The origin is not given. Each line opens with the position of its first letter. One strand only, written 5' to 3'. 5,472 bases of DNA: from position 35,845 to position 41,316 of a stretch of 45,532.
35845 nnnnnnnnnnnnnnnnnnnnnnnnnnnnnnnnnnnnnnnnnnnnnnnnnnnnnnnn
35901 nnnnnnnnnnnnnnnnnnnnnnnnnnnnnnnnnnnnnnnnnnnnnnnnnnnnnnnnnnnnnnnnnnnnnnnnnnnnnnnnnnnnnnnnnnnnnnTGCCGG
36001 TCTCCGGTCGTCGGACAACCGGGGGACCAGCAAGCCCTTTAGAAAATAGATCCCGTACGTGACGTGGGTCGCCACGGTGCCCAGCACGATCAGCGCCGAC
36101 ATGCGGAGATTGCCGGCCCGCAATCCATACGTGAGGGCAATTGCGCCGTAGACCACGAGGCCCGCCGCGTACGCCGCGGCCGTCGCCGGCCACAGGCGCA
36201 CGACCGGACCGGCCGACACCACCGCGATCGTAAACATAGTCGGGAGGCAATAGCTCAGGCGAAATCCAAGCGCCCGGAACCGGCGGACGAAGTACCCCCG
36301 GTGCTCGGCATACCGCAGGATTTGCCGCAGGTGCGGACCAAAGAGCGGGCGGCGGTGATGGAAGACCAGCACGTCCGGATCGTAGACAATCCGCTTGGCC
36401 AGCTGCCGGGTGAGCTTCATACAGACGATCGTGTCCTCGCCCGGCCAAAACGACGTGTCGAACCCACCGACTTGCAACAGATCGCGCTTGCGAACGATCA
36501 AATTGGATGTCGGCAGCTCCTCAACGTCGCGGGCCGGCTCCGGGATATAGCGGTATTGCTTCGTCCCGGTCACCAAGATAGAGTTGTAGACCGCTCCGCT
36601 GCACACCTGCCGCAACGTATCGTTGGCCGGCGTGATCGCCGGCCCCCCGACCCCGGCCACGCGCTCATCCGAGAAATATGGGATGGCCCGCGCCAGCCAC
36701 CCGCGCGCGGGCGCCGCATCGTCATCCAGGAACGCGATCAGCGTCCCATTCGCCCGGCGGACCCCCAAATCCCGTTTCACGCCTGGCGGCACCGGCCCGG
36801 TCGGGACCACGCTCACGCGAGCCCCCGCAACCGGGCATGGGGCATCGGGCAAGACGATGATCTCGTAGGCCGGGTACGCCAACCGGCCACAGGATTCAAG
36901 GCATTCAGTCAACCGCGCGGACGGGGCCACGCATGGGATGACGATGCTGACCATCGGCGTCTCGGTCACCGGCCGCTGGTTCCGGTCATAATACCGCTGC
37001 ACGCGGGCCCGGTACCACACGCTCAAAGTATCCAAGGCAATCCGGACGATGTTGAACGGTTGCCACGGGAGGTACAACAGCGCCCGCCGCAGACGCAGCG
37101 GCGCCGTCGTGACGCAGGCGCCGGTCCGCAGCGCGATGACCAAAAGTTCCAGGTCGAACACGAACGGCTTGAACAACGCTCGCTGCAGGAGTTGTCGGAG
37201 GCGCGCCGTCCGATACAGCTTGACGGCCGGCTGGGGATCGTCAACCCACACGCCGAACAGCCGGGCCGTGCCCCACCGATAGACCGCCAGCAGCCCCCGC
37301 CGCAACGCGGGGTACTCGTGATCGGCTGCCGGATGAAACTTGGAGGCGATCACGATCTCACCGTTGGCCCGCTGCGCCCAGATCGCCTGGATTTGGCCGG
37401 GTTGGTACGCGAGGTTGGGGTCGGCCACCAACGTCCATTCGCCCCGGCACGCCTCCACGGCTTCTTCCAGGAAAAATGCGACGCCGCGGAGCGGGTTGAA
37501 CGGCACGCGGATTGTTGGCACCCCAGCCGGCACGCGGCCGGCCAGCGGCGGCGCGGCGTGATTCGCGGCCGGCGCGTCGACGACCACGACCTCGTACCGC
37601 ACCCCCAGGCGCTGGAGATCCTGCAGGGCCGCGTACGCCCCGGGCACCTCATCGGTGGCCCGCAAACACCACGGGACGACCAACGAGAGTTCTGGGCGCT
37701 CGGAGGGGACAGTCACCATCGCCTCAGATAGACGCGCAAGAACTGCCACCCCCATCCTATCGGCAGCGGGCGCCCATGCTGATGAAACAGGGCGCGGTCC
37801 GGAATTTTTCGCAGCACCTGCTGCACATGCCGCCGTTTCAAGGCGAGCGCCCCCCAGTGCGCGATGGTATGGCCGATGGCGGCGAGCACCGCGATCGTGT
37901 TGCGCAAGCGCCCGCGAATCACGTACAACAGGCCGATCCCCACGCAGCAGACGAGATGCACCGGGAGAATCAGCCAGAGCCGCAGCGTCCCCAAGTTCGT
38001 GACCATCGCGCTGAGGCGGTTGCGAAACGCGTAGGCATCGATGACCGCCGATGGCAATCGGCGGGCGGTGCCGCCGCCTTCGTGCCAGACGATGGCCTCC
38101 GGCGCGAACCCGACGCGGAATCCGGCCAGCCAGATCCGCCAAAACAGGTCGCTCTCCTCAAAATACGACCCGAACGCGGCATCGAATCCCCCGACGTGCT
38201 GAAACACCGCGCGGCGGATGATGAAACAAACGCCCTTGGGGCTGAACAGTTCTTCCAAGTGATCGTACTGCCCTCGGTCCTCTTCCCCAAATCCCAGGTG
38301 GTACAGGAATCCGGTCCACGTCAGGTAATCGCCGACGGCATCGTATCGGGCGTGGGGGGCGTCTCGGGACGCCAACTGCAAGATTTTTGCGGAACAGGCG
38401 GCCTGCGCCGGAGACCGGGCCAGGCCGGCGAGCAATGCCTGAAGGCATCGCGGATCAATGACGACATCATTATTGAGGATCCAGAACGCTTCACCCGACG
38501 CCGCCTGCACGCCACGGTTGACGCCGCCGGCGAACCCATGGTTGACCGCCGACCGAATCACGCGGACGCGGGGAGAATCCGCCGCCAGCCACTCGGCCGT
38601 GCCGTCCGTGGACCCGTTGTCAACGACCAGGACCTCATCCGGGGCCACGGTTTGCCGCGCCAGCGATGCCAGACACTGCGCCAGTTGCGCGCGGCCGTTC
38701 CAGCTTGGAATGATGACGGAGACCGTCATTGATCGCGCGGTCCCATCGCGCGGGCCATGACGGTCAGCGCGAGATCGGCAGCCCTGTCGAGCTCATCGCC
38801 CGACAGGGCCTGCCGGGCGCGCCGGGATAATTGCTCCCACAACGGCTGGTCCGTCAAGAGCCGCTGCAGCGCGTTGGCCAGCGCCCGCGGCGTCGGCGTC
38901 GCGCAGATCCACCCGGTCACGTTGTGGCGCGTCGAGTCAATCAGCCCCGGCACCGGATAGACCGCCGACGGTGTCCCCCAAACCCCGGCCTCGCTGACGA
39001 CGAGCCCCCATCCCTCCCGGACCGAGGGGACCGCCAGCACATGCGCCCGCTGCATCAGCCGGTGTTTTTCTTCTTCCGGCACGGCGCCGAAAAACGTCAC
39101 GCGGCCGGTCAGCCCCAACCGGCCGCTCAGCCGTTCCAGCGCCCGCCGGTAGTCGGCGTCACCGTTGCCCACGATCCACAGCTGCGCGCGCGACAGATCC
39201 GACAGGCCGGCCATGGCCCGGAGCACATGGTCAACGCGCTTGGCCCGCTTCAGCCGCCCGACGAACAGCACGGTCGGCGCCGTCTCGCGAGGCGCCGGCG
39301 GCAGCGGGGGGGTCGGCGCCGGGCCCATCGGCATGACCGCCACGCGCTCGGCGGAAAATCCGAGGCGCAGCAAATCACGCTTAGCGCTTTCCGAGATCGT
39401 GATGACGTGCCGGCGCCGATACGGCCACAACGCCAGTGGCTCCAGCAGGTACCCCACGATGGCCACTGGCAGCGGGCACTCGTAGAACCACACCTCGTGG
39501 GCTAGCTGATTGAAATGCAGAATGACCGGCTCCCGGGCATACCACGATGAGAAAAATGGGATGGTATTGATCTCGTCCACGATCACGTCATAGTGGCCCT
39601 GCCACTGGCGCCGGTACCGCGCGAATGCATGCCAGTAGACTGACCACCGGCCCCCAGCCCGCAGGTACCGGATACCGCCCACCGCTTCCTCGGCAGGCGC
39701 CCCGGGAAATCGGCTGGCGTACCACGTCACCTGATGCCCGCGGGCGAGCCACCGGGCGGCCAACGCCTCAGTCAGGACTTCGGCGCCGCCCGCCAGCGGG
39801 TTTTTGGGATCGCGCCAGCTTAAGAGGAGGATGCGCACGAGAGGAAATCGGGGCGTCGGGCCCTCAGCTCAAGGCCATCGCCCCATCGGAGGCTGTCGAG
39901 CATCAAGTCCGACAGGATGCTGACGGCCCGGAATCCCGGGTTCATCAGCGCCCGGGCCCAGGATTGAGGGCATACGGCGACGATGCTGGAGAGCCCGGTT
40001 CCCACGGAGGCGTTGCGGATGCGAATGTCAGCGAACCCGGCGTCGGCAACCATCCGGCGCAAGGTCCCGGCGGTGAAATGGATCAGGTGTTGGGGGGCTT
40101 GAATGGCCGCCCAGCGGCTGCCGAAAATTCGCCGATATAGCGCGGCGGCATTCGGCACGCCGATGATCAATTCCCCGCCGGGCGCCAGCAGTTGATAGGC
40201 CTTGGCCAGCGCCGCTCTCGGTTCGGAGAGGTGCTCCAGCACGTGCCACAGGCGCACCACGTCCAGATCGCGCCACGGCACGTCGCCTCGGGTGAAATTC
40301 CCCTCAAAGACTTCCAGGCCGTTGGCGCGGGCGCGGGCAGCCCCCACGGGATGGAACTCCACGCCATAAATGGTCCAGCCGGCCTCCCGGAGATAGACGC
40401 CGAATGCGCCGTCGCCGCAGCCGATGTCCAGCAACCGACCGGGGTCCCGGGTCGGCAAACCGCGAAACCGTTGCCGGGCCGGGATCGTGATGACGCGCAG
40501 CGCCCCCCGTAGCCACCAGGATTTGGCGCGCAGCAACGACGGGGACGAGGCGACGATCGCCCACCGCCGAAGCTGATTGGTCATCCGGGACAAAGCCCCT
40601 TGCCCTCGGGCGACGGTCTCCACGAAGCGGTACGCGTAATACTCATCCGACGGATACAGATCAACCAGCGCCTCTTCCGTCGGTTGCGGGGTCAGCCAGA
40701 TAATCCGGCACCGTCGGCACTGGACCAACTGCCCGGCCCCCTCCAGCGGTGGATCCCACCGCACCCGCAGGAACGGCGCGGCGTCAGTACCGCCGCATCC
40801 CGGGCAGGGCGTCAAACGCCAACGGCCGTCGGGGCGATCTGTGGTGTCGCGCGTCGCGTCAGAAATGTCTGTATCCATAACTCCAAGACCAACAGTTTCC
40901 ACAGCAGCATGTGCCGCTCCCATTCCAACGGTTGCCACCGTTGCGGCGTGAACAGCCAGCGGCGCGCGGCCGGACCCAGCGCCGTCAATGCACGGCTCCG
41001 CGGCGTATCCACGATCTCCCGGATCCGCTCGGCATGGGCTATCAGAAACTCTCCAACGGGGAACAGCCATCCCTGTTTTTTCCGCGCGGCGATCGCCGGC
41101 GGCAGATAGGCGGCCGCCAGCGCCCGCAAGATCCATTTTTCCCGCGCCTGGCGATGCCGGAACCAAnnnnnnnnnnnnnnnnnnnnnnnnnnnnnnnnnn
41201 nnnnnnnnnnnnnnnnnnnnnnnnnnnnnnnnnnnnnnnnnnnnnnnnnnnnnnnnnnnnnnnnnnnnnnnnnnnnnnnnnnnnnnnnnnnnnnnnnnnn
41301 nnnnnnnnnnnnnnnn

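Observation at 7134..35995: Seven GT-C-type membrane glycosyltransferase candidates in one operon, including three giant AftD/DUF3367-like paralogs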

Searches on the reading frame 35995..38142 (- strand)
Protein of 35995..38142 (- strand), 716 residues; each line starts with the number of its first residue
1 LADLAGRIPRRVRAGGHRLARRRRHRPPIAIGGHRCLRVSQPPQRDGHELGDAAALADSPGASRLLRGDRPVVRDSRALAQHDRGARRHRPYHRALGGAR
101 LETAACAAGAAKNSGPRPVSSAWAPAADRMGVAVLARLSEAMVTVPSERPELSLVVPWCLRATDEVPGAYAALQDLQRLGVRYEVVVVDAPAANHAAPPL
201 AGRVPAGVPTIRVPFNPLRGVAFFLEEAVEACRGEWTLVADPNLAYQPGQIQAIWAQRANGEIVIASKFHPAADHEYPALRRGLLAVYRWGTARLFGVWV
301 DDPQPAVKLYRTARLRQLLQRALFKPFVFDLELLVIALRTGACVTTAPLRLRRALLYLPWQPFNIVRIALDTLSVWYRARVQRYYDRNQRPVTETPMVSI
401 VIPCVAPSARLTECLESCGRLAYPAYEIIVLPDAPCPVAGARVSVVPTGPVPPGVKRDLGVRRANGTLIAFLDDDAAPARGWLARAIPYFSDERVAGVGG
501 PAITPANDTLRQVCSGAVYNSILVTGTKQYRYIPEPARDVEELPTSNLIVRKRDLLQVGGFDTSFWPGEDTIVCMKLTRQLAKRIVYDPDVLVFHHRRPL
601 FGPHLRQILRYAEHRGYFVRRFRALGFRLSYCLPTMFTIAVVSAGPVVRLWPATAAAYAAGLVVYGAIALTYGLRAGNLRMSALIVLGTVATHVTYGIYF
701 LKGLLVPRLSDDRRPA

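Call 6: search_protein_families(library=pfam, proteins=[window:35995-38142:-], max_evalue=0.01)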
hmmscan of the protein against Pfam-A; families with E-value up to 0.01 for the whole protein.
window:35995-38142:- (716 aa): 3 families
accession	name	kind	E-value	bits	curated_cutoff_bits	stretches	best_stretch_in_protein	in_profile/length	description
PF00535.33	Glycos_transf_2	-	7.1e-13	49.3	23.3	1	399-501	1-114/168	Glycosyl transferase family 2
PF13641.12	Glyco_tranf_2_3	-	9.3e-12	45.9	27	1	396-610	1-226/230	Glycosyltransferase like family 2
PF13632.12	Glyco_trans_2_3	-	9.1e-08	32.6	27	1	469-662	2-196/198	Glycosyl transferase family group 2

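Call 24: search_protein_families(library=ncbifam, proteins=[window:35995-38142:-], max_evalue=0.00001)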
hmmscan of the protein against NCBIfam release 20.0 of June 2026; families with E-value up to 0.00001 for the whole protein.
window:35995-38142:- (716 aa): 5 families
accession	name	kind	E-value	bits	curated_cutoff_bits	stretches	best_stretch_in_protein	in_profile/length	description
TIGR03965.1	mycofact_glyco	equivalog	1.1e-34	120.1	280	1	390-665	68-346/467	mycofactocin biosynthesis glycosyltransferase MftF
NF041875.1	EPS_EpsD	equivalog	1.7e-18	67.1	370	1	451-612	65-224/325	exopolysaccharide biosynthesis glycosyltransferase EpsD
NF041394.1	GtaseAglG_Halo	equivalog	5.3e-09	35.8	440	1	457-596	74-216/304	glucosyl-dolichyl phosphate glucuronosyltransferase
NF038302.1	EPS_HpsE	equivalog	8.1e-09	34.9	300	1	457-595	78-222/307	hormogonium polysaccharide biosynthesis glycosyltransferase HpsE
TIGR03937.1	PgaC_IcaA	equivalog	5.3e-06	25.6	422.3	0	379-434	28-83/407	poly-beta-1,6-N-acetyl-D-glucosamine synthase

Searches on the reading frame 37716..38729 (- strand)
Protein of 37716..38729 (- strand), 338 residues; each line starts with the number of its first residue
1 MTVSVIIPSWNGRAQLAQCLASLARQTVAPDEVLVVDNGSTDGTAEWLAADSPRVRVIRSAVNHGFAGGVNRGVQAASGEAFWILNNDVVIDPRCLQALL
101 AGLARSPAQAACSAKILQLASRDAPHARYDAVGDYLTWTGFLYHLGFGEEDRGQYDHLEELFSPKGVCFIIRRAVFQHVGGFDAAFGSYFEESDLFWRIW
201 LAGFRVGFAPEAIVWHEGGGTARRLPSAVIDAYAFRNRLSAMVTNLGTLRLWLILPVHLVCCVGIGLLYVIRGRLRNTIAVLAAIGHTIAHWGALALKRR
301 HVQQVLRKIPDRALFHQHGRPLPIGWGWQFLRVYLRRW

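Call 6: search_protein_families(library=pfam, proteins=[window:37716-38729:-], max_evalue=0.01)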
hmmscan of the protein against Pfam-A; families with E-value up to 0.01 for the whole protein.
window:37716-38729:- (338 aa): 7 families
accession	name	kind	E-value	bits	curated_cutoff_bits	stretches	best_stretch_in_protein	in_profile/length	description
PF00535.33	Glycos_transf_2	-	9.5e-30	104.2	23.3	1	4-178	1-166/168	Glycosyl transferase family 2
PF13641.12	Glyco_tranf_2_3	-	2.7e-22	80.4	27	1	3-218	3-213/230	Glycosyltransferase like family 2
PF13632.12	Glyco_trans_2_3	-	8.7e-10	39.2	27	1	84-232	4-129/198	Glycosyl transferase family group 2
PF10111.15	Glyco_tranf_2_2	-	2.4e-09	37.5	27.3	1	4-211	1-211/276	Glycosyltransferase like family 2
PF12804.13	NTP_transf_3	-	1.8e-06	28.7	27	1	10-114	21-122/160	MobA-like NTP transferase domain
PF13704.12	Glyco_tranf_2_4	-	0.00022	22.1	27.5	1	18-75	9-66/98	Glycosyl transferase family 2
PF13506.12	Glyco_transf_21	-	0.0023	17.9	21.7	0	72-219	24-157/174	Glycosyl transferase family 21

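Call 24: search_protein_families(library=ncbifam, proteins=[window:37716-38729:-], max_evalue=0.00001)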
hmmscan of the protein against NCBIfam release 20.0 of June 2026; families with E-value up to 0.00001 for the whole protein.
window:37716-38729:- (338 aa): 18 families
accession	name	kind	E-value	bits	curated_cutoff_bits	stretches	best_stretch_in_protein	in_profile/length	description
TIGR03965.1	mycofact_glyco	equivalog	1.3e-26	93.5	280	1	2-217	75-281/467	mycofactocin biosynthesis glycosyltransferase MftF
NF041875.1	EPS_EpsD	equivalog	8.3e-26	91.1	370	1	3-218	1-208/325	exopolysaccharide biosynthesis glycosyltransferase EpsD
TIGR03937.1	PgaC_IcaA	equivalog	1.8e-20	73.3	422.3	1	2-112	46-159/407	poly-beta-1,6-N-acetyl-D-glucosamine synthase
NF045692.1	OglycostaseCruG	equivalog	3e-19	69.2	600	1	2-210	42-249/386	2'-O-glycosyltransferase CruG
TIGR04283.1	glyco_like_mftF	equivalog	3.7e-19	69.2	182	1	3-112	1-106/221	TIGR04283 family arsenosugar biosynthesis glycosyltransferase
NF007482.0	PRK10073.1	equivalog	7.1e-14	51.5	423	1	2-101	7-108/334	glycosyltransferase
NF047683.1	TeichurnBiosyTuaG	equivalog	1.1e-09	38.3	400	1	2-96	7-104/252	teichuronic acid biosynthesis protein TuaG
NF038299.1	EPS_HpsN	equivalog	1.5e-09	37.3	425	1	2-219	2-223/317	hormogonium polysaccharide biosynthesis glycosyltransferase HpsN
NF038302.1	EPS_HpsE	equivalog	4.8e-09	35.6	300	1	2-178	2-177/307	hormogonium polysaccharide biosynthesis glycosyltransferase HpsE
NF041394.1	GtaseAglG_Halo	equivalog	1.7e-08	34.1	440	1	1-189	1-181/304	glucosyl-dolichyl phosphate glucuronosyltransferase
NF050113.1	gal_furan_GlfT1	equivalog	5e-08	32.6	330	1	8-114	6-115/290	galactofuranosyltransferase GlfT1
NF053739.1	GlytfEpsEBac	equivalog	7.1e-08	31.8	450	1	3-81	3-85/265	glycosyltransferase EpsE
NF050819.1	PolSacchBiosHfsG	equivalog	9e-07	28.3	500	1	3-127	14-141/302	polysaccharide biosynthesis protein HfsG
NF010496.0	PRK13915.1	equivalog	1.5e-06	27.5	262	1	2-102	32-141/307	glucosyl-3-phosphoglycerate synthase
NF047588.1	GlcsyltransPgfSStrep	equivalog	2.2e-06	27.1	500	1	1-101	1-108/308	glycosyltransferase PgfS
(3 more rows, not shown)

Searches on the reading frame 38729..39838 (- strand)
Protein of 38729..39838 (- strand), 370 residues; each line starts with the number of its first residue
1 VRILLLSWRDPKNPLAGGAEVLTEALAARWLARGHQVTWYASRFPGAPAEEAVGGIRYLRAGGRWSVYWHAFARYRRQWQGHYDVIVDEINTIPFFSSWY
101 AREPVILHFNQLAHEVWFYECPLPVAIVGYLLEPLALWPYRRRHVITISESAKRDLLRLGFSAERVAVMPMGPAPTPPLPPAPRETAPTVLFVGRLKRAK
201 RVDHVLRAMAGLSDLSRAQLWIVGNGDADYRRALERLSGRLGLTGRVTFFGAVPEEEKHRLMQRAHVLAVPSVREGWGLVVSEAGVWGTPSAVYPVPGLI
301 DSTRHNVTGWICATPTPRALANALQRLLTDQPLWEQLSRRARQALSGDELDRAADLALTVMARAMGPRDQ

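Call 6: search_protein_families(library=pfam, proteins=[window:38729-39838:-], max_evalue=0.01)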
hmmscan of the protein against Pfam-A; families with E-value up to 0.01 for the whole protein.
window:38729-39838:- (370 aa): 5 families
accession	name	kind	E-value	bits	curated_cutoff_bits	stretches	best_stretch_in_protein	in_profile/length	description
PF00534.26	Glycos_transf_1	-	1.8e-34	119.2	26.4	1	184-343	12-171/172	Glycosyl transferases group 1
PF13692.12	Glyco_trans_1_4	-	6.9e-28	98.1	27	1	188-330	2-142/142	Glycosyl transferases group 1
PF13439.12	Glyco_transf_4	-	5.3e-14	53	28.5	1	17-172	2-165/170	Glycosyltransferase Family 4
PF20706.3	GT4-conflict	-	2.7e-12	46.8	26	1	158-300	166-317/385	Family 4 Glycosyltransferase in conflict systems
PF13579.12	Glyco_trans_4_4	-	2.3e-09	38.2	29.7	1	17-172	1-158/158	Glycosyl transferase 4-like domain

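Call 24: search_protein_families(library=ncbifam, proteins=[window:38729-39838:-], max_evalue=0.00001)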
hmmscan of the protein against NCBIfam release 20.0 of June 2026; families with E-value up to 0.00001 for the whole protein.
window:38729-39838:- (370 aa): 23 families
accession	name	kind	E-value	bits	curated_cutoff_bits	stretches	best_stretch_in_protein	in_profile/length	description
NF041876.1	EPS_EpsE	equivalog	1.1e-24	87.4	400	1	164-345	186-376/389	exopolysaccharide biosynthesis GT4 family glycosyltransferase EpsE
TIGR03449.1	mycothiol_MshA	equivalog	3.7e-20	72.2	462.5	1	188-356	221-395/406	D-inositol-3-phosphate glycosyltransferase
NF041010.1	glycosy_Agl16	equivalog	2.3e-17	62.9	575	1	143-343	135-330/352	glycosylation protein Agl16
NF046085.1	XrtY_assoc_Gly1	equivalog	1.6e-16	60.2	400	1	189-347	211-366/387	XrtY-associated glycosyltransferase XYAG1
TIGR03999.1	thiol_BshA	equivalog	2.3e-16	59.7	273.7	1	188-345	200-353/375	N-acetyl-alpha-D-glucosaminyl L-malate synthase BshA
TIGR04047.1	MSMEG_0565_glyc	hypoth_equivalog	1.1e-14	54.4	259.85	1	185-359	191-369/373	MSMEG_0565 family glycosyltransferase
TIGR02095.1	glgA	subfamily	9.1e-14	51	328.45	1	184-341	291-456/477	glycogen/starch synthase, ADP-glucose type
TIGR03088.1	stp2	hypoth_equivalog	4.8e-12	45.6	409.05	1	188-345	195-353/374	TIGR03088 family PEP-CTERM/XrtA system glycosyltransferase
NF038295.1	EPS_HpsP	equivalog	1.1e-11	44.4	550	1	186-343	206-365/388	hormogonium polysaccharide biosynthesis glycosyltransferase HpsP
NF050056.1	ProtGlycPglH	equivalog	2e-11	43.6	600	1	189-349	181-338/354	GalNAc-alpha-(1->4)-GalNAc-alpha-(1->3)-diNAcBac-PP-undecaprenol alpha-1,4-N-acetyl-D-galactosaminyltransferase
TIGR04157.1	glyco_rSAM_CFB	subfamily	2e-11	43.6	400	1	187-309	227-345/406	TIGR04157 family glycosyltransferase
TIGR04348.1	TIGR04348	equivalog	6.4e-11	41.9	300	1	184-343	134-290/310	selenoneine biosynthesis selenosugar synthase SenB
NF038011.1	PelF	equivalog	9.3e-11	41.4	100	1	144-339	260-466/489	GT4 family glycosyltransferase PelF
TIGR04063.1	stp3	hypoth_equivalog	3e-10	39.5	442.05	1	143-343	159-373/397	TIGR04063 family PEP-CTERM/XrtA system glycosyltransferase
NF007396.0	PRK09922.1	equivalog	3.3e-09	36.1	385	1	146-309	140-305/361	lipopolysaccharide 1,6-galactosyltransferase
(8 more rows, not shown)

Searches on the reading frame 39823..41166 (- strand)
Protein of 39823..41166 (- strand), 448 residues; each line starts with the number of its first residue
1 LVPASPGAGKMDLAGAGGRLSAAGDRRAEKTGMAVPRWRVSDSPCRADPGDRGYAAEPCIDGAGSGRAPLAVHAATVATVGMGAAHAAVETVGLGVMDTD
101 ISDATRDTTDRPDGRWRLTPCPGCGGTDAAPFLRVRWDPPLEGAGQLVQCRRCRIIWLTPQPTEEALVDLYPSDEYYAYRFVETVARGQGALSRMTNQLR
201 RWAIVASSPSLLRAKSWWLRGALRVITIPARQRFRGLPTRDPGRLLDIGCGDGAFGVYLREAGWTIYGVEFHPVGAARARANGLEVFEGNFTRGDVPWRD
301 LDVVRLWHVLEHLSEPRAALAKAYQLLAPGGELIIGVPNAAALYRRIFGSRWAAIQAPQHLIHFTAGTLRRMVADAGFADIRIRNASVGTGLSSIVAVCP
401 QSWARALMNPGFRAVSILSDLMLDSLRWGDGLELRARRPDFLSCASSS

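Call 6: search_protein_families(library=pfam, proteins=[window:39823-41166:-], max_evalue=0.01)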
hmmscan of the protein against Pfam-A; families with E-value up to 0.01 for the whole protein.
window:39823-41166:- (448 aa): 6 families
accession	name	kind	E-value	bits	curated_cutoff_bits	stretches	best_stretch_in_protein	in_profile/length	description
PF13489.12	Methyltransf_23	-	6.2e-25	88.3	27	1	234-381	16-162/164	Methyltransferase domain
PF08241.18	Methyltransf_11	-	3.7e-14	53.6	21.2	1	246-335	1-95/95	Methyltransferase domain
PF08242.18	Methyltransf_12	-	2.6e-13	51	30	1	246-333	1-98/98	Methyltransferase domain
PF13649.12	Methyltransf_25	-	2.1e-11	44.8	27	1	246-331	2-97/97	Methyltransferase domain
PF07021.18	MetW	-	2.2e-06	27.9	21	1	241-340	13-112/193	Methionine biosynthesis protein MetW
PF13847.12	Methyltransf_31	-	3e-06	27.4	27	1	244-339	6-113/145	Methyltransferase domain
